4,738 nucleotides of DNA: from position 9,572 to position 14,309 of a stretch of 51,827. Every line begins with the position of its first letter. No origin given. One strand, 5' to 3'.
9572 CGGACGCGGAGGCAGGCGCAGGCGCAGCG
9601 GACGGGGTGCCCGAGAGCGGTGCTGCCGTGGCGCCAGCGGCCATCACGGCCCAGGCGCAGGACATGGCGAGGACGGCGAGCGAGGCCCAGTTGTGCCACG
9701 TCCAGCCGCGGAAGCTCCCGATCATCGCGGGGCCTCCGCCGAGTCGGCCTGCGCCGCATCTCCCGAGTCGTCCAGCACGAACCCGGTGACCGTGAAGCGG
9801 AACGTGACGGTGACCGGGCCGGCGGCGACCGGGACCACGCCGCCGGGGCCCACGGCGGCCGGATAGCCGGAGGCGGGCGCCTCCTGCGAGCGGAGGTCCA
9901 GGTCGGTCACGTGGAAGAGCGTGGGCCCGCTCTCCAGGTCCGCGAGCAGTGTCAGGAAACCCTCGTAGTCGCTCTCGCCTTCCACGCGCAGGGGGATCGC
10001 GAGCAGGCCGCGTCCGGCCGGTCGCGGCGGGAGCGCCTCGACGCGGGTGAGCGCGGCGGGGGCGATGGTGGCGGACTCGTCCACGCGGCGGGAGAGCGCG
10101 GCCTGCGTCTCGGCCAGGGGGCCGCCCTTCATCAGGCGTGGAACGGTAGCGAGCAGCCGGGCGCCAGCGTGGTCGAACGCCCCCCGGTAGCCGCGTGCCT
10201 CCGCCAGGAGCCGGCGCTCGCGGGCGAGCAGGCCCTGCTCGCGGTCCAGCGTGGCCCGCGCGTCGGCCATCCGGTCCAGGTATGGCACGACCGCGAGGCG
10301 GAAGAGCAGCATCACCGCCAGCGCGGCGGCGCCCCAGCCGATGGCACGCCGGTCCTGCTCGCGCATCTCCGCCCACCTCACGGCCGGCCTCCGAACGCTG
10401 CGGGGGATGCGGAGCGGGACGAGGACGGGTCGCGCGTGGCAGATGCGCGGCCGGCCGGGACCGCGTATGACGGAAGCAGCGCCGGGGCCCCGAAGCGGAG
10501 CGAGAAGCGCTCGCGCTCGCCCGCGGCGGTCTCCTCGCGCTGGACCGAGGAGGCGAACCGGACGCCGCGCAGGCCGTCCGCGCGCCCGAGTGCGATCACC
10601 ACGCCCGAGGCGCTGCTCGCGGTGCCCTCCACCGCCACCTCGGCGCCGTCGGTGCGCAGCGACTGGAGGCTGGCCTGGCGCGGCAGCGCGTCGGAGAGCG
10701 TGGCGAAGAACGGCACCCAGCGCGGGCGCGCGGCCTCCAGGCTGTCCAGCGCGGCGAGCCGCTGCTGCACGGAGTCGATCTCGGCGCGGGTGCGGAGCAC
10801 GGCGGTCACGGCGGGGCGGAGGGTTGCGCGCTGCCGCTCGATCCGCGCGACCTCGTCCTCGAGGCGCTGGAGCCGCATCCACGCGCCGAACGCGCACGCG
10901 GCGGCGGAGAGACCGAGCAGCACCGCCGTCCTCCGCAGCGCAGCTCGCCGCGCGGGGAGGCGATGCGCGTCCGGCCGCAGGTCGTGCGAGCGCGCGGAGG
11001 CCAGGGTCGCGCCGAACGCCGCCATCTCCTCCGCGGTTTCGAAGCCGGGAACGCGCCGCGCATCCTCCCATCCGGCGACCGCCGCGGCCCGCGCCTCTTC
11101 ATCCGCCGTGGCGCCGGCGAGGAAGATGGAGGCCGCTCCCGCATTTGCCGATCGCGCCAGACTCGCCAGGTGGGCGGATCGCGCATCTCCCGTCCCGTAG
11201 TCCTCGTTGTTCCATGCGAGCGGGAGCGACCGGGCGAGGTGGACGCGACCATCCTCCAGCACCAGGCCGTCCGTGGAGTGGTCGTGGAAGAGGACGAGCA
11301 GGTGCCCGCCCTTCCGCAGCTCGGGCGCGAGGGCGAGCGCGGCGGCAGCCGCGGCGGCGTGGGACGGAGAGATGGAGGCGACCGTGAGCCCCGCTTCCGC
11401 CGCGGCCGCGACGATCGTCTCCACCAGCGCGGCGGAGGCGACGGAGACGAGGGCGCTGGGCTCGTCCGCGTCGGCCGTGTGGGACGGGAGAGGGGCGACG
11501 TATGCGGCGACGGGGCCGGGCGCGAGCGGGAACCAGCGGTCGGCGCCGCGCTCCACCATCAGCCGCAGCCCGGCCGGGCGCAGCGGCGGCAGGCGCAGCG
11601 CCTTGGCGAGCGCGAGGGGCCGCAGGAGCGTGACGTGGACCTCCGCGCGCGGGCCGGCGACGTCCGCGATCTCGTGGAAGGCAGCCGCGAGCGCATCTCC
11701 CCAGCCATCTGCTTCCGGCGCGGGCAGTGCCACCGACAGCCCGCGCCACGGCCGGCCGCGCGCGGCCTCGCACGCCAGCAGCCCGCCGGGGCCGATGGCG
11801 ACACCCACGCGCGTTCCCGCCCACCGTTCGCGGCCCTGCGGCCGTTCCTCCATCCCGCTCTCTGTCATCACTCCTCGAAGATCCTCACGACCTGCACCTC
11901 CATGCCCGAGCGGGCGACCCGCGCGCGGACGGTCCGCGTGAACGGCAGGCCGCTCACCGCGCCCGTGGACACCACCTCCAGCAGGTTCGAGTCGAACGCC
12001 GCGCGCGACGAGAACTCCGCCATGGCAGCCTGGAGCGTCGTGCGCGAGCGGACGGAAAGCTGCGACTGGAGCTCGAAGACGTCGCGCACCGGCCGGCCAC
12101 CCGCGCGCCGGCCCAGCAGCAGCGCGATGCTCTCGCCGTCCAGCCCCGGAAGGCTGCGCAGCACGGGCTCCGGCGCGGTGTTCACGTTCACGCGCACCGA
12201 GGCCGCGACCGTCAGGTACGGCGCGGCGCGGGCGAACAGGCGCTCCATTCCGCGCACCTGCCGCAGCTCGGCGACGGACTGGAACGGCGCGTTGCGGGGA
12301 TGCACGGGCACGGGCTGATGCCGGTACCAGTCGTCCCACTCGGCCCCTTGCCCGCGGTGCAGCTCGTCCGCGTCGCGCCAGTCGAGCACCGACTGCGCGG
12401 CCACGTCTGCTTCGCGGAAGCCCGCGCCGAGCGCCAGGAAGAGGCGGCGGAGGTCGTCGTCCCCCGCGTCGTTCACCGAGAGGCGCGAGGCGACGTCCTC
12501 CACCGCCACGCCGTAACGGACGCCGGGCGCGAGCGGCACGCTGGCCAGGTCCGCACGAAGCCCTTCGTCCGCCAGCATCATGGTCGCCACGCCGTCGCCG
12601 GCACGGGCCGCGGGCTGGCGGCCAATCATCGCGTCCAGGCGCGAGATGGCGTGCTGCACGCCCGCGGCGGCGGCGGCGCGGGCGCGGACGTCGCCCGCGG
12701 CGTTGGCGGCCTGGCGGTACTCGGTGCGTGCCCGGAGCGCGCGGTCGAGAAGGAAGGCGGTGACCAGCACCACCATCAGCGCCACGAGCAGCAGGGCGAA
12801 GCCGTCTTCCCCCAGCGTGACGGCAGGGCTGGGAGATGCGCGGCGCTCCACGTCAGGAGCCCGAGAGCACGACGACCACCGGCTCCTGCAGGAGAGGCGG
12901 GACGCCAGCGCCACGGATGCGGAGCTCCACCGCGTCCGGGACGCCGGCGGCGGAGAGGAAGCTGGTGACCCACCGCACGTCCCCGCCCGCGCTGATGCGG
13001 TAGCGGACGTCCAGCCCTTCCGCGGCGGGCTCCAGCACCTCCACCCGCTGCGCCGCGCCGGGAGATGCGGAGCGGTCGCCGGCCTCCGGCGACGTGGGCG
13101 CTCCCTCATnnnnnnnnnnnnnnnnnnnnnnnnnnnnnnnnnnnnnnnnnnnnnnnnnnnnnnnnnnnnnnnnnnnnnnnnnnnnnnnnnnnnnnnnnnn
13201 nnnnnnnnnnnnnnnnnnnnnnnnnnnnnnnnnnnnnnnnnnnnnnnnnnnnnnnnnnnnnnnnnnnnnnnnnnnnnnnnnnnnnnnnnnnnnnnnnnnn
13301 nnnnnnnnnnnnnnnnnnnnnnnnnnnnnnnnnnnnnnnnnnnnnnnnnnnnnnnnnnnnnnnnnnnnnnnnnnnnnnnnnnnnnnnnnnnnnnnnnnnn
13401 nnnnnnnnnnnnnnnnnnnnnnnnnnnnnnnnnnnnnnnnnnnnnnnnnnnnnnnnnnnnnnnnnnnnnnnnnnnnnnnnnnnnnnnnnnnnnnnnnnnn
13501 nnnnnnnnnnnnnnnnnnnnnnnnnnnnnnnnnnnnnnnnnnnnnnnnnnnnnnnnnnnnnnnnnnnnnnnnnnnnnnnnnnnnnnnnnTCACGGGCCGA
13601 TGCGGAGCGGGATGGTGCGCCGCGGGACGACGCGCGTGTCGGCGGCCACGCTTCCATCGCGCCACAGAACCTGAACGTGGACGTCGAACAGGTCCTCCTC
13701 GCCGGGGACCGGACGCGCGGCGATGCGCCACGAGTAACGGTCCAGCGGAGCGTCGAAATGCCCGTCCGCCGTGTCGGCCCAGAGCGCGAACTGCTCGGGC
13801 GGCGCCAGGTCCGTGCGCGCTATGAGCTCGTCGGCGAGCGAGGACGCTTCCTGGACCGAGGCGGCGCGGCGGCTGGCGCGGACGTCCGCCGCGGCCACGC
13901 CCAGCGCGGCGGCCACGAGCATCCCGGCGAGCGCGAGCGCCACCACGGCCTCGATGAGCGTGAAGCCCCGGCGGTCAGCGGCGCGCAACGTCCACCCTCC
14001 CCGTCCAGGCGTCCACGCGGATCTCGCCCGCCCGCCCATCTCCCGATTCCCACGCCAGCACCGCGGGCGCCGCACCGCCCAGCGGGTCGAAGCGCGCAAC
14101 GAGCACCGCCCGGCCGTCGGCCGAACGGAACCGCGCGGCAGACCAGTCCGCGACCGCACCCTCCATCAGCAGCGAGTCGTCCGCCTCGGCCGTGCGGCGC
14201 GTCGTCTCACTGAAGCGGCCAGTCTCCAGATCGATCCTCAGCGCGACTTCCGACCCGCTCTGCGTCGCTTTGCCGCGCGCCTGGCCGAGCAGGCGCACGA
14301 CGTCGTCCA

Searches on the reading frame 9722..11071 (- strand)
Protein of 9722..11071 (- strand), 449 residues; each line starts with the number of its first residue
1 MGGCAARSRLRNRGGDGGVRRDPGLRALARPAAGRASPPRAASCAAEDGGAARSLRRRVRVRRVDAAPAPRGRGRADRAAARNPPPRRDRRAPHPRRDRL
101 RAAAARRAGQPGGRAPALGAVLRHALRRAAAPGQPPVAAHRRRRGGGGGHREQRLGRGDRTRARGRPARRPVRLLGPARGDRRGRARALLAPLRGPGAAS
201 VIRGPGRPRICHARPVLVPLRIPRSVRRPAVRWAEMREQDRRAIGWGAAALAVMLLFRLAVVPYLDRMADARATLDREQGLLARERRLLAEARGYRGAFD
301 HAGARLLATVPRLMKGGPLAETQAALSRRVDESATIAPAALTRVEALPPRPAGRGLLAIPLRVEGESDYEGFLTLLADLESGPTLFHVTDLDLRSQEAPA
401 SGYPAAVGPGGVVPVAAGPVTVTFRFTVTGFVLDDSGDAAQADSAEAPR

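Call 18: search_protein_families(library=pfam, proteins=[window:9722-11071:-], max_evalue=0.001)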
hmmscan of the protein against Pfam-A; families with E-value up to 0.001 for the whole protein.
window:9722-11071:- (449 aa): 2 families
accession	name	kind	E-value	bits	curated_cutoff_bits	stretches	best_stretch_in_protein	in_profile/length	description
PF04612.17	T2SSM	-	3.4e-06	27.8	27.8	1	231-300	6-75/160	Type II secretion system (T2SS), protein M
PF10741.14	T2SSM_b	-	0.00039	20.7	21.7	1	320-402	13-96/111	Type II secretion system (T2SS), protein M subtype b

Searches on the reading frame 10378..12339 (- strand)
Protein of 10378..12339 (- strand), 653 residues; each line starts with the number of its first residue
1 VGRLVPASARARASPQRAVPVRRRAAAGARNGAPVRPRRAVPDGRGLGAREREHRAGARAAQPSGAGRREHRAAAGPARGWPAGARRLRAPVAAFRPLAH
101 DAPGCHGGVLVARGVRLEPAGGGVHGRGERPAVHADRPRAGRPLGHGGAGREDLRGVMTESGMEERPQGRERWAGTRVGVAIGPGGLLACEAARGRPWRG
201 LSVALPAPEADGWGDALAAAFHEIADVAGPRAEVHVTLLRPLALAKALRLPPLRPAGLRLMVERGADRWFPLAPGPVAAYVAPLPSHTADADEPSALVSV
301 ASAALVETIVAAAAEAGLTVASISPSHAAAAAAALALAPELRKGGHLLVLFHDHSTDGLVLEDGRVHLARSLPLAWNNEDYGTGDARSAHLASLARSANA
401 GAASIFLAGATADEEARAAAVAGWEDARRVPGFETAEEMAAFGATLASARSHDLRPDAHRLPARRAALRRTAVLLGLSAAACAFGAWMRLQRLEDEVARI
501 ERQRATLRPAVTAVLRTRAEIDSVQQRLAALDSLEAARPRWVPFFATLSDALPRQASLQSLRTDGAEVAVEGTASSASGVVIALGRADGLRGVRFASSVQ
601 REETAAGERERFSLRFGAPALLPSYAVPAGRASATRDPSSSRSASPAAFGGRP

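Call 18: search_protein_families(library=pfam, proteins=[window:10378-12339:-], max_evalue=0.001)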
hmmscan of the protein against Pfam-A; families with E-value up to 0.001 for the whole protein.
window:10378-12339:- (653 aa): 1 family
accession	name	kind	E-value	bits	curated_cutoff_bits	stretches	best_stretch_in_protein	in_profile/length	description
PF05137.18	PilN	-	3.6e-07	30.6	22.8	1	545-616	3-76/78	Fimbrial assembly protein (PilN)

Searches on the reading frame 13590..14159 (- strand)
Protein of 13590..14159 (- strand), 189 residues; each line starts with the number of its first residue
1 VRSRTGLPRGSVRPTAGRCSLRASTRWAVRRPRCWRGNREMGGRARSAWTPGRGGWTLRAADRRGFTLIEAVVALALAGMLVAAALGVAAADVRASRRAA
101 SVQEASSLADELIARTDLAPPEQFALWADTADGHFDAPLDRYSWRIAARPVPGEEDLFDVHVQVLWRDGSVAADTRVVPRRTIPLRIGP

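Call 18: search_protein_families(library=pfam, proteins=[window:13590-14159:-], max_evalue=0.001)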
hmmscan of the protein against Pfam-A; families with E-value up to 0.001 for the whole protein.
window:13590-14159:- (189 aa): 1 family
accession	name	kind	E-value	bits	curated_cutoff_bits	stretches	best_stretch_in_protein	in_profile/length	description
PF07963.17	N_methyl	-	2.1e-07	30.7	21.2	1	63-86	4-27/27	Prokaryotic N-terminal methylation motif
